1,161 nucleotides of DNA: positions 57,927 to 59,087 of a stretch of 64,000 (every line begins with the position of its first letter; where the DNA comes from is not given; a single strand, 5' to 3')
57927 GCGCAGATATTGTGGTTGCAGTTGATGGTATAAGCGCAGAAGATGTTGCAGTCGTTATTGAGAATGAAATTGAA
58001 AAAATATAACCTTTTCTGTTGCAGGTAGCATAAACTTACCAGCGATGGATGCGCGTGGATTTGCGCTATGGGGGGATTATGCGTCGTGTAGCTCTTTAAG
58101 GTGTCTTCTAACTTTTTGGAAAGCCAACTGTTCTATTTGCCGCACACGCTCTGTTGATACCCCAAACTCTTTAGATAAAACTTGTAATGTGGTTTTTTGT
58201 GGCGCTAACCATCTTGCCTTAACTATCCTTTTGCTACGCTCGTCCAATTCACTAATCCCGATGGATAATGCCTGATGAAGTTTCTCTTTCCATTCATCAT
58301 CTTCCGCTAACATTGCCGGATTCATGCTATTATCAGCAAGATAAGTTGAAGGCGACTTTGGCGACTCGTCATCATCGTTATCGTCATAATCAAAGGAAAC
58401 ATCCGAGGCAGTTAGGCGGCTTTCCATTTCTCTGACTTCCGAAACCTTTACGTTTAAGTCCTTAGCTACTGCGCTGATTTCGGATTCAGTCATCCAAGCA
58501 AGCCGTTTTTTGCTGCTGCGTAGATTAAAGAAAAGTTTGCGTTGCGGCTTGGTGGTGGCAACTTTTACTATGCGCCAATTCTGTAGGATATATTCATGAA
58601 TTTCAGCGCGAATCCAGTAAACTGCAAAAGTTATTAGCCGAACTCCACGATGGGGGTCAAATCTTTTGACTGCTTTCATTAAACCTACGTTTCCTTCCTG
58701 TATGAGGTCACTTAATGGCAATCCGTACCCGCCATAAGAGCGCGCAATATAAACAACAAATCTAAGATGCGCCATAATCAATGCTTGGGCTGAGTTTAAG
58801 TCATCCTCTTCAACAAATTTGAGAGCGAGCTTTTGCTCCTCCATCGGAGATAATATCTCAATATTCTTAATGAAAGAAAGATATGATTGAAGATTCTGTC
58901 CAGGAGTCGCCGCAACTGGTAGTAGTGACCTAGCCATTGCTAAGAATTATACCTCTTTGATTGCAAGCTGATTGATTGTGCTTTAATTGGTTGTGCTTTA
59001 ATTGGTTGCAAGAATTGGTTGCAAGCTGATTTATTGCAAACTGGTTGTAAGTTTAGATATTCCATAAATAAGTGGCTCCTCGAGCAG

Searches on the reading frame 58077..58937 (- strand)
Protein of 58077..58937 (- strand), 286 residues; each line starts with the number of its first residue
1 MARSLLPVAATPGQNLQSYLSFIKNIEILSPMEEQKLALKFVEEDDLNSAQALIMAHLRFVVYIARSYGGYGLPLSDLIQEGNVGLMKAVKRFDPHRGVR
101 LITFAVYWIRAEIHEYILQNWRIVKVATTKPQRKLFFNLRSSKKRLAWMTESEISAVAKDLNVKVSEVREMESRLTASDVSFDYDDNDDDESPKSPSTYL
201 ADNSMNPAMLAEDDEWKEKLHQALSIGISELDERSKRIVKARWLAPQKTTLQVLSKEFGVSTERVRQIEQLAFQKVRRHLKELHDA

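Call 31: list_cluster_members(proteins=[P0005, P0009, P0001, P0010, P0011, window:58077-58937:-])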
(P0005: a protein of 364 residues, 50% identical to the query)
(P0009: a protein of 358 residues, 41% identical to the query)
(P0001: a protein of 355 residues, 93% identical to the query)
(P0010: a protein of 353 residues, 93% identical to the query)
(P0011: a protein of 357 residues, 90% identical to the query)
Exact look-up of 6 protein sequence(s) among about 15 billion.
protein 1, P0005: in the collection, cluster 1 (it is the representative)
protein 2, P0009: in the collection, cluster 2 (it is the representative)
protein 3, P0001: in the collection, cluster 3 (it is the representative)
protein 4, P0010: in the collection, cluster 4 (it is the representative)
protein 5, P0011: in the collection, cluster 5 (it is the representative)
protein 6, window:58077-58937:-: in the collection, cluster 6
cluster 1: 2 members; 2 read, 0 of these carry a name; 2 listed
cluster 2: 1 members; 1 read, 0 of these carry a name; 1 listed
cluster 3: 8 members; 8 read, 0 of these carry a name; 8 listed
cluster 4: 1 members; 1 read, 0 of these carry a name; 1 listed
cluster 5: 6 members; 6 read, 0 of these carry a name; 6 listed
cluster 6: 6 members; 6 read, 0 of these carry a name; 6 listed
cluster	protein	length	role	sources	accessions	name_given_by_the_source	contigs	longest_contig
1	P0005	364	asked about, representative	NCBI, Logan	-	-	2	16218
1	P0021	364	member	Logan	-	-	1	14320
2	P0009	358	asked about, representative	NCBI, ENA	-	-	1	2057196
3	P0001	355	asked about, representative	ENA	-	-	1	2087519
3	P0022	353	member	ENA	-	-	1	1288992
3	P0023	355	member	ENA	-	-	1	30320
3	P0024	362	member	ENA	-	-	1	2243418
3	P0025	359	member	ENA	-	-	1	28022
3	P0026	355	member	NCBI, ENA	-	-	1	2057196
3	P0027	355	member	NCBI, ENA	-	-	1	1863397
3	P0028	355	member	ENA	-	-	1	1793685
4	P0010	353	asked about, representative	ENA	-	-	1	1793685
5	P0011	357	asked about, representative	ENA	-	-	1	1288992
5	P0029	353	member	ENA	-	-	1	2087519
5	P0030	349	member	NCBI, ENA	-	-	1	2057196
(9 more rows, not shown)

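Call 81: search_protein_families(library=ncbifam, proteins=[window:58077-58937:-], max_evalue=0.001)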
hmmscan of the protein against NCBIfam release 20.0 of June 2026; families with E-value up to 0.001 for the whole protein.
window:58077-58937:- (286 aa): 49 families (the best 25 are shown)
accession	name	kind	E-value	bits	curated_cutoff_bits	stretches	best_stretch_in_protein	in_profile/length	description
NF005143.0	PRK06596.1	subfamily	5.6e-119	396.8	241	1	6-282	6-283/285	RNA polymerase factor sigma-32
TIGR02392.1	rpoH_proteo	equivalog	1.3e-113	379.2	323.1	1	15-281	2-269/270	RNA polymerase sigma factor RpoH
NF005693.0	PRK07500.1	equivalog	4.6e-69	232.7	315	1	26-284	18-281/289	RNA polymerase factor sigma-32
TIGR02394.1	rpoS_proteo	equivalog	5e-48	164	378.7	1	13-281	12-275/285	RNA polymerase sigma factor RpoS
NF004207.0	PRK05657.1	equivalog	4.1e-43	148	394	1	16-282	58-319/329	RNA polymerase sigma factor RpoS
NF041931.2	MzaA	equivalog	2.9e-37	128.9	800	1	20-279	449-704/726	MZA anti-phage system associated sigma-70 family RNA polymerase sigma factor MzaA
NF006666.0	PRK09210.1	equivalog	6.8e-35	121.1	572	1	17-278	102-358/370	RNA polymerase sigma factor RpoD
TIGR02997.1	Sig70-cyanoRpoD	subfamily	7.4e-35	120.6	384.5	1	49-277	75-298/298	RNA polymerase sigma factor, RpoD/SigA family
TIGR02393.1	RpoD_Cterm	equivalog_domain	2.3e-34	119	354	1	51-281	3-229/238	RNA polymerase sigma factor RpoD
NF005920.0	PRK07921.1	subfamily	1.6e-33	116.1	464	1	33-278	75-316/328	RNA polymerase sigma factor SigB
NF005785.0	PRK07598.1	equivalog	3.3e-30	105.3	554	1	39-278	166-400/415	RNA polymerase sigma factor SigC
NF004208.0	PRK05658.1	equivalog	2.5e-29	102.8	555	1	47-278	391-618/631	RNA polymerase sigma factor RpoD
TIGR02937.1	sigma70-ECF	superfamily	1.1e-28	100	42.9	1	50-280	3-165/165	sigma-70 family RNA polymerase sigma factor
NF004615.0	PRK05949.1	subfamily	1.8e-27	96.1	530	1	48-283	91-321/327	RNA polymerase sigma factor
NF005642.0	PRK07405.1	subfamily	2.5e-25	89.3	524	1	48-284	82-313/318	RNA polymerase sigma factor SigD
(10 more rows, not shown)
